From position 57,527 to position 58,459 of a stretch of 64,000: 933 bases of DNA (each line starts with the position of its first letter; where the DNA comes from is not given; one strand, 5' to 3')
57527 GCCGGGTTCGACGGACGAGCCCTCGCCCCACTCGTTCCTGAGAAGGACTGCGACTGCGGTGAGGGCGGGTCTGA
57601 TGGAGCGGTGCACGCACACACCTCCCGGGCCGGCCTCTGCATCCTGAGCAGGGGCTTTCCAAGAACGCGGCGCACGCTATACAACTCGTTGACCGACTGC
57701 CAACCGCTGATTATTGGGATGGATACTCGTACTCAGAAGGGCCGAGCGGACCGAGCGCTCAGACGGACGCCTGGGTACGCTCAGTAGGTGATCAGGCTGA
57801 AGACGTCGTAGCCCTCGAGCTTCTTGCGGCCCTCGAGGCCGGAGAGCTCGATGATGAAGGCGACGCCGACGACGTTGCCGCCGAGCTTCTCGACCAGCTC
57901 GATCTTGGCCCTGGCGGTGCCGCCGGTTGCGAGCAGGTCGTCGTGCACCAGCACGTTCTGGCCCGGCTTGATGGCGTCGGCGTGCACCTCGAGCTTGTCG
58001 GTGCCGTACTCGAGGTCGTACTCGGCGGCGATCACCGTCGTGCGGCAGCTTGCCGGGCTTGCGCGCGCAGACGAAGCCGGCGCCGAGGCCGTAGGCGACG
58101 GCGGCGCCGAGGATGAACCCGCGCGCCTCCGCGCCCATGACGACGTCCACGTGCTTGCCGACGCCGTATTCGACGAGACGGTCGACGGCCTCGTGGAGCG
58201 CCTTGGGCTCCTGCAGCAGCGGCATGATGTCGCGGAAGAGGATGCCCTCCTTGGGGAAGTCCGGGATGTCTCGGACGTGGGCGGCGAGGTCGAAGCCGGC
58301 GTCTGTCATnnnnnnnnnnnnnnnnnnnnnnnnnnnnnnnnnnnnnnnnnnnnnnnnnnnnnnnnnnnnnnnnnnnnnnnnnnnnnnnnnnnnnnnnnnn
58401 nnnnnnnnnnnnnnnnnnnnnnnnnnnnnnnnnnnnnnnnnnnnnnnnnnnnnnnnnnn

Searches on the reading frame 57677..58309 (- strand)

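Call 18: search_protein_families(library=pfam, proteins=[window:57677-58309:-], max_evalue=0.001)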
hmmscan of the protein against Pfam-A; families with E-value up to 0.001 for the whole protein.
window:57677-58309:- (210 aa): 0 families

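Call 36: search_protein_families(library=pfam, proteins=[window:57781-58305:-], max_evalue=0.001)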
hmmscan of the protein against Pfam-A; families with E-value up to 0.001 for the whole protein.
window:57781-58305:- (174 aa): 1 family
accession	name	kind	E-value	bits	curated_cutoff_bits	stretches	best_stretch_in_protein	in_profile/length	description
PF00156.33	Pribosyltran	-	8.9e-07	28.8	26.3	1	93-169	79-139/158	Phosphoribosyl transferase domain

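Call 38: search_protein_families(library=ncbifam, proteins=[window:57781-58305:-], max_evalue=0.001)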
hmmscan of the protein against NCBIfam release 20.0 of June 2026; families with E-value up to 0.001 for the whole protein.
window:57781-58305:- (174 aa): 17 families
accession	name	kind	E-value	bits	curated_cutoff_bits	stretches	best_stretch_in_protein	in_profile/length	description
NF002633.0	PRK02304.1-2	equivalog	1e-36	126.3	224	1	89-174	85-170/172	adenine phosphoribosyltransferase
TIGR01090.1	apt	equivalog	7.3e-31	107.5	185.85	1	90-174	84-169/169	adenine phosphoribosyltransferase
NF002636.0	PRK02304.1-5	equivalog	1.2e-30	106.3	125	1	90-174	92-176/176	adenine phosphoribosyltransferase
NF002634.0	PRK02304.1-3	equivalog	3.4e-28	98.6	170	1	90-173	93-178/182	adenine phosphoribosyltransferase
NF002632.0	PRK02304.1-1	equivalog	1.4e-27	96.6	243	1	90-172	94-178/183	adenine phosphoribosyltransferase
NF009211.0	PRK12560.1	equivalog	2.9e-21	76.1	188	1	94-174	90-176/187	adenine phosphoribosyltransferase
TIGR01367.1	pyrE_Therm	equivalog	3.6e-10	39.8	150.25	1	109-172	99-160/187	orotate phosphoribosyltransferase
NF006671.0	PRK09219.1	equivalog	1.4e-09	37.7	177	1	103-171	105-175/192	xanthine phosphoribosyltransferase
NF006328.0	PRK08558.1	equivalog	3.8e-08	33.2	184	1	104-157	165-218/238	adenine phosphoribosyltransferase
TIGR01744.1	XPRTase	equivalog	9.1e-08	32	164.45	1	104-166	106-168/191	xanthine phosphoribosyltransferase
NF002635.0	PRK02304.1-4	subfamily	1.6e-07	31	146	1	101-172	101-172/188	adenine phosphoribosyltransferase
NF040646.1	HPT_Archaea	equivalog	4.8e-07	29.5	200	1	101-171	100-171/184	hypoxanthine/guanine phosphoribosyltransferase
TIGR01743.1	purR_Bsub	equivalog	7.8e-07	28.3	258.7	1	109-164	188-243/268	pur operon repressor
NF005592.0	PRK07322.1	subfamily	1.7e-05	24.3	143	1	109-153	115-158/180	adenine phosphoribosyltransferase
TIGR00336.1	pyrE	equivalog_domain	0.00011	22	106.8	1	99-159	94-152/173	orotate phosphoribosyltransferase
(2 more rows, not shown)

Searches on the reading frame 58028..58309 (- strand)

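Call 76: search_protein_families(library=pfam, proteins=[window:58040-58309:-], max_evalue=0.01)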
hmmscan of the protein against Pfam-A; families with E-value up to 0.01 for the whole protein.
window:58040-58309:- (90 aa): 0 families

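Call 77: search_protein_families(library=ncbifam, proteins=[window:58028-58309:-], max_evalue=0.001)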
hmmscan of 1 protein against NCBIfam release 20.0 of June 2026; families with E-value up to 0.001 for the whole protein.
window:58028-58309:- (94 aa): 7 families
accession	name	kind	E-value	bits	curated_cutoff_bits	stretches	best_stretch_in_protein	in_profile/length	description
NF002636.0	PRK02304.1-5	equivalog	3.2e-32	111.4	125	1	7-91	8-92/176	adenine phosphoribosyltransferase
NF002634.0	PRK02304.1-3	equivalog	1.3e-30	106.5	170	1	6-91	8-93/182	adenine phosphoribosyltransferase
NF002633.0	PRK02304.1-2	equivalog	6.5e-30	104.2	224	1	7-91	2-86/172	adenine phosphoribosyltransferase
TIGR01090.1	apt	equivalog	2.5e-28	99.3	185.85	1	8-90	1-83/169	adenine phosphoribosyltransferase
NF002632.0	PRK02304.1-1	equivalog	3.1e-25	89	243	1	10-91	13-94/183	adenine phosphoribosyltransferase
NF009211.0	PRK12560.1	equivalog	3.1e-12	46.7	188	1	7-90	5-85/187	adenine phosphoribosyltransferase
TIGR01743.1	purR_Bsub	equivalog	0.00096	18.2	258.7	0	30-88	105-163/268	pur operon repressor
